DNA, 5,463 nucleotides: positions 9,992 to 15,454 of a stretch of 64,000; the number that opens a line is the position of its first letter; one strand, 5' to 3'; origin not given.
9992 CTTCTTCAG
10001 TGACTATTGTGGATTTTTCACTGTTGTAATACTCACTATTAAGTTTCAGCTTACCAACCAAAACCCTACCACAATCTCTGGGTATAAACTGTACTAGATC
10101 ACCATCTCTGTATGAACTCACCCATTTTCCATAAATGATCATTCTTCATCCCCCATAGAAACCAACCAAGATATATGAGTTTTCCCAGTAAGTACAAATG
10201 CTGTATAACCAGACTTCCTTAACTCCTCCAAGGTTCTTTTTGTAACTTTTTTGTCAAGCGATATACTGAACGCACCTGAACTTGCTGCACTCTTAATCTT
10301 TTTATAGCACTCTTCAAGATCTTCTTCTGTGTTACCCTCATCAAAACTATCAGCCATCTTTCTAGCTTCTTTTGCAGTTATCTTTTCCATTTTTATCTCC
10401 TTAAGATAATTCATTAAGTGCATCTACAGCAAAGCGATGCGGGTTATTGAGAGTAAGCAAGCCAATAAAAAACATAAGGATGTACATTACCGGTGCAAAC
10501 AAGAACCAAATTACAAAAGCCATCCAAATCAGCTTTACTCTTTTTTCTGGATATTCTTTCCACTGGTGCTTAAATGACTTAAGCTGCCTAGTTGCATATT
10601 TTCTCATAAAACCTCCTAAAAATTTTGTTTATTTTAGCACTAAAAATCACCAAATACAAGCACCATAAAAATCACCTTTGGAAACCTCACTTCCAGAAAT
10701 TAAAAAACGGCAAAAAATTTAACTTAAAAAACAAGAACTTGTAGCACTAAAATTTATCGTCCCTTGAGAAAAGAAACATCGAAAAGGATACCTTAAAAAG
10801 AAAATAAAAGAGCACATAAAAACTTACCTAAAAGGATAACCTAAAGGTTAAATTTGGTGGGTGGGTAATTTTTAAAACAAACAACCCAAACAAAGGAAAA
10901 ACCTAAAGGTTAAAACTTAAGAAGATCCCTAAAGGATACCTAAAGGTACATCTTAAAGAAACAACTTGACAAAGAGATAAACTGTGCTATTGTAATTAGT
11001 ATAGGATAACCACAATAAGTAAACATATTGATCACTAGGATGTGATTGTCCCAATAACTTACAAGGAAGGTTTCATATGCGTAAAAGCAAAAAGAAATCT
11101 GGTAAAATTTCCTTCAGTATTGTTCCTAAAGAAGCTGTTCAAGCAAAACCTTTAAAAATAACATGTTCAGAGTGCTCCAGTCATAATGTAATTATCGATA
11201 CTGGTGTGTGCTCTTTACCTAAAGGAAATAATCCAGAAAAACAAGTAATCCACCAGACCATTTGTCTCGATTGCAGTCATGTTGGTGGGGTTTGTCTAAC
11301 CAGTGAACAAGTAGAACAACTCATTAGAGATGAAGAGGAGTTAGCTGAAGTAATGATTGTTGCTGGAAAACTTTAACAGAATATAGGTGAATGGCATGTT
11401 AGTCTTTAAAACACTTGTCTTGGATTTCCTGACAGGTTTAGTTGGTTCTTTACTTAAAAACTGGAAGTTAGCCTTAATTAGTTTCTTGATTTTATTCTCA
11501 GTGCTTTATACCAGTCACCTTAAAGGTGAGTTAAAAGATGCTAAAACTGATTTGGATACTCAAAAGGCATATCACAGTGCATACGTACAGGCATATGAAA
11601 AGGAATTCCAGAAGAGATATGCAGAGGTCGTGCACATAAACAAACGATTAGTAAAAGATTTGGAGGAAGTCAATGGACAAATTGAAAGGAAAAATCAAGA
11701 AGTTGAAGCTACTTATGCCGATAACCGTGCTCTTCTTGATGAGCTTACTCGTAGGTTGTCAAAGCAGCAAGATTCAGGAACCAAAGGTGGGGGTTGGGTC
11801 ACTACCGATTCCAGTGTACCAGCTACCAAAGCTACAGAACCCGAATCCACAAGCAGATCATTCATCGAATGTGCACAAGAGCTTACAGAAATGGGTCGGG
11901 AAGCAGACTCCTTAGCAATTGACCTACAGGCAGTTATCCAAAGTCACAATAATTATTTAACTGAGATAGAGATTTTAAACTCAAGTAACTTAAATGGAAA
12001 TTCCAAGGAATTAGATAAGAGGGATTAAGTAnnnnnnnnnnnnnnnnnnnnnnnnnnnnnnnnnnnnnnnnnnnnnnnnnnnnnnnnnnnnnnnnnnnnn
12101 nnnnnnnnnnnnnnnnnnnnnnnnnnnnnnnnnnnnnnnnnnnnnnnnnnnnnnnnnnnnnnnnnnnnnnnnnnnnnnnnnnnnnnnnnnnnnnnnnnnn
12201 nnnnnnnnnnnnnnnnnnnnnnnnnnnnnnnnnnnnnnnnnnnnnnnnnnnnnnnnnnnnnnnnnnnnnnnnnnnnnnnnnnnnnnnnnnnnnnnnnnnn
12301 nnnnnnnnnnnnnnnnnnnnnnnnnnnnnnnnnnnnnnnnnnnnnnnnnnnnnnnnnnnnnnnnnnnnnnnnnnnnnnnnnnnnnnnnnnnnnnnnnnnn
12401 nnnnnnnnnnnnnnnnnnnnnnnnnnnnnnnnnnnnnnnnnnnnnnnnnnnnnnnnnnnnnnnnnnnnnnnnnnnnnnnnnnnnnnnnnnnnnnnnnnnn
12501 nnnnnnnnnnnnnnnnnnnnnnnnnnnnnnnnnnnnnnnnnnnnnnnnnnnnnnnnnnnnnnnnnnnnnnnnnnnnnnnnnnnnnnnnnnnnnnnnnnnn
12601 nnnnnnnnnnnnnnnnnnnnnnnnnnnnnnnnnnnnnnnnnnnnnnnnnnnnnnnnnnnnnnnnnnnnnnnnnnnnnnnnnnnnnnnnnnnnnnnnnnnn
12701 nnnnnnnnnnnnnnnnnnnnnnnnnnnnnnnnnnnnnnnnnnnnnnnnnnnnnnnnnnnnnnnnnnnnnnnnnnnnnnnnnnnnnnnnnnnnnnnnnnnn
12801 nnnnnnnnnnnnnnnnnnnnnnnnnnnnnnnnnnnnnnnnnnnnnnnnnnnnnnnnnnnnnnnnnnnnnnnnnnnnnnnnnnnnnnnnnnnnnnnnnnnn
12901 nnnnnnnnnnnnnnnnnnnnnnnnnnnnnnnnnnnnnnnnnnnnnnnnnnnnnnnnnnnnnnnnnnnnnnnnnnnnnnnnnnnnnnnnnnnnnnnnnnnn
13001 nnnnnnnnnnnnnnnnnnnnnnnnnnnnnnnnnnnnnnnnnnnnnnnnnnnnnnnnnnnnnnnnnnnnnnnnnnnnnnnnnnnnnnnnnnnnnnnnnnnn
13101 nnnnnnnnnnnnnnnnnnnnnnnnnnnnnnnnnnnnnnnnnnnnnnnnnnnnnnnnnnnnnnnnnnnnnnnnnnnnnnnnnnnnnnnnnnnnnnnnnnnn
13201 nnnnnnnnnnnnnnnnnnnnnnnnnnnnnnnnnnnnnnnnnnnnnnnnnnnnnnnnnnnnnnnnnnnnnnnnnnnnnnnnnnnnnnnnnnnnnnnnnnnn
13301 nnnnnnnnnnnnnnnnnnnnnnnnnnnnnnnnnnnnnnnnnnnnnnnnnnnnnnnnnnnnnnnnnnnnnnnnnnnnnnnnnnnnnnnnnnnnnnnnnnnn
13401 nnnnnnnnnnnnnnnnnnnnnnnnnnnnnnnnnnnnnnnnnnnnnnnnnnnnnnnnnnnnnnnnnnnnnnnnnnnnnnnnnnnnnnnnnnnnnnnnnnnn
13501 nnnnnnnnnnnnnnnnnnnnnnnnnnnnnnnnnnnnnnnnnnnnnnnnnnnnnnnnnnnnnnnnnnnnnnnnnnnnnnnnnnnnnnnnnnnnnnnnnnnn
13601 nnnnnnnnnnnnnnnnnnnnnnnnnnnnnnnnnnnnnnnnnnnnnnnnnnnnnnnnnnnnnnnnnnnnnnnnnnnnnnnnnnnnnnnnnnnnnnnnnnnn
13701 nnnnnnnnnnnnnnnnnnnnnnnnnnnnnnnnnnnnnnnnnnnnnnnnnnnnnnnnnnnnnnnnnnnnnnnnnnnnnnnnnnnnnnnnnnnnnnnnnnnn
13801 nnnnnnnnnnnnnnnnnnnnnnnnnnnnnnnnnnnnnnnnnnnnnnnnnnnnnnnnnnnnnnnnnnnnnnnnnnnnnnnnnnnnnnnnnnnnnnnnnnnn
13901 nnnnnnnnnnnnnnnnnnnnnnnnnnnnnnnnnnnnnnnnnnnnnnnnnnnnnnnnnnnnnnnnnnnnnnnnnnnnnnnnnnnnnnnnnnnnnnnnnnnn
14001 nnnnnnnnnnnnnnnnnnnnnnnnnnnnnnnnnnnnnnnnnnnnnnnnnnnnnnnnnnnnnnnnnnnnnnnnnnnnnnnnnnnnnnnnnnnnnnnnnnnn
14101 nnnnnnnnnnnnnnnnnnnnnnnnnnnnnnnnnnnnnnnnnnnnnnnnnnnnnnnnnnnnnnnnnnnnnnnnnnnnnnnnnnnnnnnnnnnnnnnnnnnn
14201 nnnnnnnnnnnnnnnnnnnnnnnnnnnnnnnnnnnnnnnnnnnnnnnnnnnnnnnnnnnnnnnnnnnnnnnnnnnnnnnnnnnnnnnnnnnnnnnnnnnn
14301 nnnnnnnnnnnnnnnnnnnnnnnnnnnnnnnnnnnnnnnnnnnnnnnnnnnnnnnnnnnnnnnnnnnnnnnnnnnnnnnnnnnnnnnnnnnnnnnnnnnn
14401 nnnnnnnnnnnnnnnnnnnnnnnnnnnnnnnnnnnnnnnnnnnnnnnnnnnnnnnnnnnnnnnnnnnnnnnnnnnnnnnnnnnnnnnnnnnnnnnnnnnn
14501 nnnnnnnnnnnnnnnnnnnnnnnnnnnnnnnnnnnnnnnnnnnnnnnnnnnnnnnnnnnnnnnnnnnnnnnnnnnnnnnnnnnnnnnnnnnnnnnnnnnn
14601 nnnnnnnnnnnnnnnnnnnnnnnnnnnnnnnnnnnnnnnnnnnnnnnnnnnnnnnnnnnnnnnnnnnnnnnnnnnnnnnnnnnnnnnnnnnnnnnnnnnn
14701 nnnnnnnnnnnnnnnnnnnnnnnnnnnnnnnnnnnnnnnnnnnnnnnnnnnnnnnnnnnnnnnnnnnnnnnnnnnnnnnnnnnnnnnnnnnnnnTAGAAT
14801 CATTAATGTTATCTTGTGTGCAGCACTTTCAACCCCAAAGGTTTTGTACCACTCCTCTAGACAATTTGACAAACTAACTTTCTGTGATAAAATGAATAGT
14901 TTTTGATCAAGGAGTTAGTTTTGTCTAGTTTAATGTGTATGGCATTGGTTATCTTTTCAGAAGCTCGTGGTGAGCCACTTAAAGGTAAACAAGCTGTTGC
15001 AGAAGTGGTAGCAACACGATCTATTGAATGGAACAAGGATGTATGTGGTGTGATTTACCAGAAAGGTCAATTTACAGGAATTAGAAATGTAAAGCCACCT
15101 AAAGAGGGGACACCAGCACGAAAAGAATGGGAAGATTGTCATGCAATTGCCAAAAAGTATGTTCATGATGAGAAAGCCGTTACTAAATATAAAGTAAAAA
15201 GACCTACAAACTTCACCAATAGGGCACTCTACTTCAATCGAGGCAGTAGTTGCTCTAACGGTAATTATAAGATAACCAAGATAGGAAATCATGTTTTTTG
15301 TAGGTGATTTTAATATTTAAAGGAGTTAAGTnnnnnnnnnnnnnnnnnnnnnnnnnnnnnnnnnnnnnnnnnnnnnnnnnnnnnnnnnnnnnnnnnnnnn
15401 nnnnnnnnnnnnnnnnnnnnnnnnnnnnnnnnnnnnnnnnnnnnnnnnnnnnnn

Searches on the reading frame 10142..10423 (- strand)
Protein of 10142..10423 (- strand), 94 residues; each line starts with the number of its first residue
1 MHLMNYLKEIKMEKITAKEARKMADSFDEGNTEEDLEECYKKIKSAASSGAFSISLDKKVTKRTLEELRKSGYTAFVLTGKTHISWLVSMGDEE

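Call 55: search_protein_families(library=pfam, proteins=[window:10142-10423:-], max_evalue=0.1)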
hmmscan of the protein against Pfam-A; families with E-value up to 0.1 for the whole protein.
window:10142-10423:- (94 aa): 4 families
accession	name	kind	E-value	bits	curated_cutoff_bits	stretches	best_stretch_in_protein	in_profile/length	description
PF03385.23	STELLO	-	0.0038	16.5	27.8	1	5-81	37-115/387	STELLO glycosyltransferases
PF13419.12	HAD_2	-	0.028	15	23.8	1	7-83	29-106/178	Haloacid dehalogenase-like hydrolase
PF14659.12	Phage_int_SAM_3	-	0.056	14.1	22.6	0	2-23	32-53/58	Phage integrase, N-terminal SAM-like domain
PF07106.19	TBPIP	-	0.087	13.2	22.8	0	36-84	10-58/62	TBPIP/Hop2 winged helix domain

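Call 56: search_protein_families(library=phrogs, proteins=[window:10142-10423:-], max_evalue=0.01)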
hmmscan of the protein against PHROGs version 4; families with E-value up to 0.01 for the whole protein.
window:10142-10423:- (94 aa): 4 families
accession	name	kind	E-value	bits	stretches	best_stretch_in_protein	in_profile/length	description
phrog_28265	-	unknown function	2.9e-56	188.7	1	12-94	1-83/83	-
phrog_5321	-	unknown function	2.8e-07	32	1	15-75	2-74/92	-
phrog_3012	-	unknown function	0.0012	19.7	1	14-62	3-51/87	-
phrog_6783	-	unknown function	0.0053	18.4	0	15-86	2-81/83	-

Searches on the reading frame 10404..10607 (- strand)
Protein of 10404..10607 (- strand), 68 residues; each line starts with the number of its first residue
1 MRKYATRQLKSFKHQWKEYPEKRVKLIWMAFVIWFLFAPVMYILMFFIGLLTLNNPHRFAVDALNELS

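Call 55: search_protein_families(library=pfam, proteins=[window:10404-10607:-], max_evalue=0.1)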
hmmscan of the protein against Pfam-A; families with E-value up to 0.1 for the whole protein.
window:10404-10607:- (68 aa): 1 family
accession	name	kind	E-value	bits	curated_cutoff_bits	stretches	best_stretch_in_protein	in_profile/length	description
PF13937.11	DUF4212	-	0.011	16.5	30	1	17-45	2-30/79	Domain of unknown function (DUF4212)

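Call 56: search_protein_families(library=phrogs, proteins=[window:10404-10607:-], max_evalue=0.01)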
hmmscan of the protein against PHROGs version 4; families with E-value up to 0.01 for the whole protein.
window:10404-10607:- (68 aa): 1 family
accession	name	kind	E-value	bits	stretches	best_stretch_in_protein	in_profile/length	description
phrog_24434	-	unknown function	7.5e-05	23.9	1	12-59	7-56/65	-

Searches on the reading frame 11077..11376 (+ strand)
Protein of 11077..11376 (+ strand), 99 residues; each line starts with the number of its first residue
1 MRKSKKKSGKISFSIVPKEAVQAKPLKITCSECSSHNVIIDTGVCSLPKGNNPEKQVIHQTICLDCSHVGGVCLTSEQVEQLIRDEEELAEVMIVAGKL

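Call 25: search_dna_similar(query=window:11077-11376:+, collection=phages, mode=protein, max_rows=40, max_evalue=0.001)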
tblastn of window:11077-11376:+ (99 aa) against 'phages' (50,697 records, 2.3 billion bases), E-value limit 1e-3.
Records with a match: 5; places in all: 5; records where one place covers at least 80% of the query: 5.
Best place of each record, by identity: 95-99% 5.
By first word of the organism name: Acinetobacter 5.
By host as written in the record: Acinetobacter baumannii 2; Acinetobacter baumannii strain LUH 5533 1; Acinetobacter baumannii strain KZ-1096 1; Acinetobacter baumannii strain KZ-1098 1.
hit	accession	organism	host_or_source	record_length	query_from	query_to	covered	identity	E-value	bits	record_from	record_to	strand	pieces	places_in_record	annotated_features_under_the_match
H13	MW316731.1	Acinetobacter phage Mithridates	Acinetobacter baumannii strain LUH 5533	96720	1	99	100%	99.0%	4e-48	168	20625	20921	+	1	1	hypothetical protein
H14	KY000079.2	Acinetobacter phage AM24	Acinetobacter baumannii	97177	1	99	100%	99.0%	4e-48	168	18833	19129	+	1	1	hypothetical protein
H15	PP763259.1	Acinetobacter phage Ab15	Acinetobacter baumannii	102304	1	99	100%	99.0%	4e-48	168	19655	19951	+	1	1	hypothetical protein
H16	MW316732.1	Acinetobacter phage Herod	Acinetobacter baumannii strain KZ-1096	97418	1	99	100%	98.0%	1e-47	167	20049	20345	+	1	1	hypothetical protein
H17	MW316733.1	Acinetobacter phage Bestia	Acinetobacter baumannii strain KZ-1098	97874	1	99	100%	97.0%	1e-47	167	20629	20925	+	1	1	hypothetical protein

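Call 38: find_related_loci(query=window:11077-11373:+, collection=viral_contigs, flank=4000)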
Query window:11077-11373:+ (99 aa) in viral_contigs; peptide patterns used: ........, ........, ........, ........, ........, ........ (x = any residue, [..] = any of these).
22 stretches matched a pattern; 1 encode a relative of the query (tblastn E <= 1e-3); 1 distinct loci.
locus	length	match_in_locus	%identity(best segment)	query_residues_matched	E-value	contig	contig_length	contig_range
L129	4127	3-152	94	50-99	2e-29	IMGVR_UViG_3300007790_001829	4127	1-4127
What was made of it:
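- Tried and rejected: IMG/VR gave one partial contig (call 38).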

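Call 55: search_protein_families(library=pfam, proteins=[window:11077-11373:+], max_evalue=0.1)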
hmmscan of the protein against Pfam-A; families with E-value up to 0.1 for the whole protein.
window:11077-11373:+ (99 aa): 4 families
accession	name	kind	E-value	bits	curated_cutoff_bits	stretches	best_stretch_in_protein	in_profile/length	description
PF10058.14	Zn_ribbon_10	-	0.022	15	24.2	0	22-37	17-32/54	ER junction formation factor lunapark, zinc ribbon finger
PF12269.13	CpG_bind_C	-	0.052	13.7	26.3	1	22-92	141-206/236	CpG binding protein C-terminal domain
PF14599.11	zinc_ribbon_6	-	0.091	13.1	27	0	20-37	40-57/59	Zinc-ribbon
PF08996.15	zf-DNA_Pol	-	0.091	12.9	25.7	0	22-85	11-71/186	DNA Polymerase alpha zinc finger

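Call 56: search_protein_families(library=phrogs, proteins=[window:11077-11373:+], max_evalue=0.01)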
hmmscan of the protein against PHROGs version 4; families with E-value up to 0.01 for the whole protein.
window:11077-11373:+ (99 aa): 1 family
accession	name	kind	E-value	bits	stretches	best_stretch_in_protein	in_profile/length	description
phrog_31523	-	unknown function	1.5e-67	225.3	1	1-99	1-99/99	-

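Call 64: find_homologous_proteins(query=window:11077-11373:+, max_evalue=0.001)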
Query window:11077-11373:+ (99 aa): 2 proteins with E <= 0.001 among 5 candidates.
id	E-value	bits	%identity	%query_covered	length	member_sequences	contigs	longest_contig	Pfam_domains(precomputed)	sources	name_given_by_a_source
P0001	1.7e-56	206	98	100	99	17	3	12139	-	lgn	-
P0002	8.9e-34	133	88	73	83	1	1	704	-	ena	-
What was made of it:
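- Tried and rejected: The 5.8-billion-protein search gave only near-identical proteins (call 64).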

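Call 82: predict_structure(protein=window:11077-11373:+)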
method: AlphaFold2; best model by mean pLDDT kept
length: 99 residues; sequences in the alignment: 1
mean_pLDDT: 50.5   pTM: 0.28
mean pLDDT of the five models: 50.5, 35.2, 35.1, 34.3, 32.4
residues with pLDDT >= 90: 0; 70-90: 0; 50-70: 55; < 50: 44
segments of 3 or more residues with pLDDT < 50: 7-17, 19-26, 48-51, 54-60, 90-99
pLDDT, mean of each block of 10 residues (from residue 1): 52 42 48 55 49 47 54 60 54 43
secondary structure, 60 per line:
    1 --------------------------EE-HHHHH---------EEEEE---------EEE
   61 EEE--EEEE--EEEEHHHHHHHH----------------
elements in order: H30-34 E44-48 E58-63 E66-69 E72-75 H76-83
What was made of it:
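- On Operator array of a phage transcription regulator: Its structure model is unusable at pLDDT 50 (call 82).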

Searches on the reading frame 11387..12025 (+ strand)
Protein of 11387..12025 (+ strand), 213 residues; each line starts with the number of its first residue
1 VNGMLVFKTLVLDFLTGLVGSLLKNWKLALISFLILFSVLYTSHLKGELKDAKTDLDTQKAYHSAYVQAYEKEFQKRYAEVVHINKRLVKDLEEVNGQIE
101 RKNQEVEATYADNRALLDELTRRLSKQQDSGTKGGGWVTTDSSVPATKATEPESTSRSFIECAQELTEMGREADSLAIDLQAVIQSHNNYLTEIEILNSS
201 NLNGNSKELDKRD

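Call 55: search_protein_families(library=pfam, proteins=[window:11387-12025:+], max_evalue=0.1)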
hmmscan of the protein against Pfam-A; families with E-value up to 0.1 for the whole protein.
window:11387-12025:+ (213 aa): 8 families
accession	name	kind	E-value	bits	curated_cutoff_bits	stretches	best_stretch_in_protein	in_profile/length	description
PF06589.16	CRA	-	0.0058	17.1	26.6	1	26-107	2-80/123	Circumsporozoite-related antigen (CRA)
PF19438.4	LIN9_C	-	0.0067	16.3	26.5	1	58-108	102-152/273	LIN9 C-terminal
PF14362.11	DUF4407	-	0.032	14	31.3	0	65-199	123-251/297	Domain of unknown function (DUF4407)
PF20667.3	Sec10_N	-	0.034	14.7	27.4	0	43-105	10-71/118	Exocyst complex component Sec10, N-terminal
PF16331.10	TolA_bind_tri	-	0.036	14.6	30.1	1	86-132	28-74/76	TolA binding protein trimerisation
PF04003.17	Utp12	-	0.041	14.4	31.5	0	157-196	31-71/107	Dip2/Utp12 Family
PF06419.17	COG6_N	-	0.069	13.7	27.4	0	71-130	28-87/114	Conserved oligomeric complex COG6, N-terminal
PF10241.14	KxDL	-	0.073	13.8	27.2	0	66-112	38-84/86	Uncharacterized conserved protein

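Call 56: search_protein_families(library=phrogs, proteins=[window:11387-12025:+], max_evalue=0.01)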
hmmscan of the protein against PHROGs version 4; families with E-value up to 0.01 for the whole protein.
window:11387-12025:+ (213 aa): 3 families
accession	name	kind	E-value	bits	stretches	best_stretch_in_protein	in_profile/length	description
phrog_31771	-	unknown function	1.2e-140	467.4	1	4-213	1-210/210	-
phrog_2466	-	lysis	9e-07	29.8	1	27-184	5-160/172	Rz-like spanin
phrog_5777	-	unknown function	0.002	19.5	1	23-183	5-158/169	-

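Call 65: search_dna_similar(query=window:11387-12025:+, collection=phages, mode=protein, max_rows=30, max_evalue=0.001)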
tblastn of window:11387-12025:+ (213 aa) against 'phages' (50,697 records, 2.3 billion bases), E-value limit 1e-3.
Records with a match: 5; places in all: 5; records where one place covers at least 80% of the query: 5.
Best place of each record, by identity: 80-90% 5.
By first word of the organism name: Acinetobacter 5.
By host as written in the record: Acinetobacter baumannii 2; Acinetobacter baumannii strain KZ-1098 1; Acinetobacter baumannii strain LUH 5533 1; Acinetobacter baumannii strain KZ-1096 1.
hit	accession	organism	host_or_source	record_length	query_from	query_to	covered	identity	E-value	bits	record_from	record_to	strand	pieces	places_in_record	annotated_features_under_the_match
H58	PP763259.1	Acinetobacter phage Ab15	Acinetobacter baumannii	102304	1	213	100%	85.8%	6e-117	371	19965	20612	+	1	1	hypothetical protein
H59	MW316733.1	Acinetobacter phage Bestia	Acinetobacter baumannii strain KZ-1098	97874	1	213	100%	85.4%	2e-115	367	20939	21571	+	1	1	hypothetical protein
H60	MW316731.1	Acinetobacter phage Mithridates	Acinetobacter baumannii strain LUH 5533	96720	1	213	100%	85.0%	8e-114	362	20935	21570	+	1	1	hypothetical protein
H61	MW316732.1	Acinetobacter phage Herod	Acinetobacter baumannii strain KZ-1096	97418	1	213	100%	84.6%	2e-109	349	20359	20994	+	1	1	hypothetical protein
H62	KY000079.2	Acinetobacter phage AM24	Acinetobacter baumannii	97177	1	213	100%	84.0%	8e-112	356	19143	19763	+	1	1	hypothetical protein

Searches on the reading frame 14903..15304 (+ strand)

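Call 77: search_protein_families(library=pfam, proteins=[window:14903-15304:+], max_evalue=0.01)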
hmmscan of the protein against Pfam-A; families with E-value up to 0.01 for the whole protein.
window:14903-15304:+ (134 aa): 1 family
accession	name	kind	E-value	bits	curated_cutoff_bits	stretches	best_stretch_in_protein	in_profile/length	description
PF07486.17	Hydrolase_2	-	2.8e-14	54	27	1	23-133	1-100/100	Cell Wall Hydrolase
